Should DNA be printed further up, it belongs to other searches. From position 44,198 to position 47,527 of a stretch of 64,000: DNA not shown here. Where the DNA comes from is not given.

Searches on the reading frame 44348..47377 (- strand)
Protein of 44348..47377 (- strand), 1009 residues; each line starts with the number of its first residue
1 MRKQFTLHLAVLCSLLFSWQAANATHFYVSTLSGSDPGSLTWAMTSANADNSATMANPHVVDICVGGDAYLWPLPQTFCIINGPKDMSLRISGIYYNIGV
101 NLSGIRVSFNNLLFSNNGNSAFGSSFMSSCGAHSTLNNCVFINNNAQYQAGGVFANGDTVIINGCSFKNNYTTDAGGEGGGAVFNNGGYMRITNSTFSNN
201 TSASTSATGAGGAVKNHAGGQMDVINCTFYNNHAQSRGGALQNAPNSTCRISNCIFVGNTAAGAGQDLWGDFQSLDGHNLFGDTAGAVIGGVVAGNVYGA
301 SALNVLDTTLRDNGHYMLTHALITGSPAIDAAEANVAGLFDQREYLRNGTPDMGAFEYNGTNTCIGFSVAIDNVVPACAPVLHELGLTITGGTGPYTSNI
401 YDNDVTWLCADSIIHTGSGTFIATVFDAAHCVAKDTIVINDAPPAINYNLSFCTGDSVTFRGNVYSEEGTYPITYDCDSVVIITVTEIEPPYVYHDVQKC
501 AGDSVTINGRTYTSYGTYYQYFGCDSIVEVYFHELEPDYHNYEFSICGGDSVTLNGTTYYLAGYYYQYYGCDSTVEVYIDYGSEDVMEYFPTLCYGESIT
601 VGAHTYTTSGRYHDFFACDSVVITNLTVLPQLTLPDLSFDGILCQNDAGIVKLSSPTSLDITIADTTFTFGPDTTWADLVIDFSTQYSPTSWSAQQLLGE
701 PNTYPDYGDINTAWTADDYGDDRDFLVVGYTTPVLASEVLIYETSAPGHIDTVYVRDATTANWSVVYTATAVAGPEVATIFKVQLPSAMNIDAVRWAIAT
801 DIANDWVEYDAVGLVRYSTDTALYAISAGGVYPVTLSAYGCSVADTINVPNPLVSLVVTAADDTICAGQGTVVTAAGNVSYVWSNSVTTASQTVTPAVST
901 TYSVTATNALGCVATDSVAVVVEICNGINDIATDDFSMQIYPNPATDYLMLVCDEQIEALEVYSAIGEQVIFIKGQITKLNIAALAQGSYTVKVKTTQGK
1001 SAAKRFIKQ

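Call 6: search_protein_families(library=pfam, proteins=[window:44348-47377:-], max_evalue=0.001)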
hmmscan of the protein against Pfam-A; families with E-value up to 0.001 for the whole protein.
window:44348-47377:- (1009 aa): 1 family
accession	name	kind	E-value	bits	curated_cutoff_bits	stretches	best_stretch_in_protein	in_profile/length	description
PF18962.6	Por_Secre_tail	-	8.1e-09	36.1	27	1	940-1006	1-73/75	Secretion system C-terminal sorting domain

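Call 44: search_solved_structures(query=window:44348-47377:-, max_evalue=0.01)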
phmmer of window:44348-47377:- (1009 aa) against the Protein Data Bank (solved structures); distinct sequences matched with E-value up to 0.01: 0.

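Call 45: search_protein_families(library=ncbifam, proteins=[window:44348-47377:-], max_evalue=0.01)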
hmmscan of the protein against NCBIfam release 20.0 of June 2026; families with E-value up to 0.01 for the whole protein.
window:44348-47377:- (1009 aa): 3 families
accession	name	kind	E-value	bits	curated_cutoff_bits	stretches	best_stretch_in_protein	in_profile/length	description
NF041518.1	choice_anch_Q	domain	5.1e-13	49.1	25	1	309-359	6-58/58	choice-of-anchor Q domain-containing protein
TIGR04183.1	Por_Secre_tail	domain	1.2e-07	31.6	23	1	940-1009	1-72/72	T9SS type A sorting domain-containing protein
NF050177.1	TapA_OM_Porphy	equivalog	2.5e-06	26.5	500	1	925-999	458-535/544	TapA/TapC family T9SS-dependent outer membrane protein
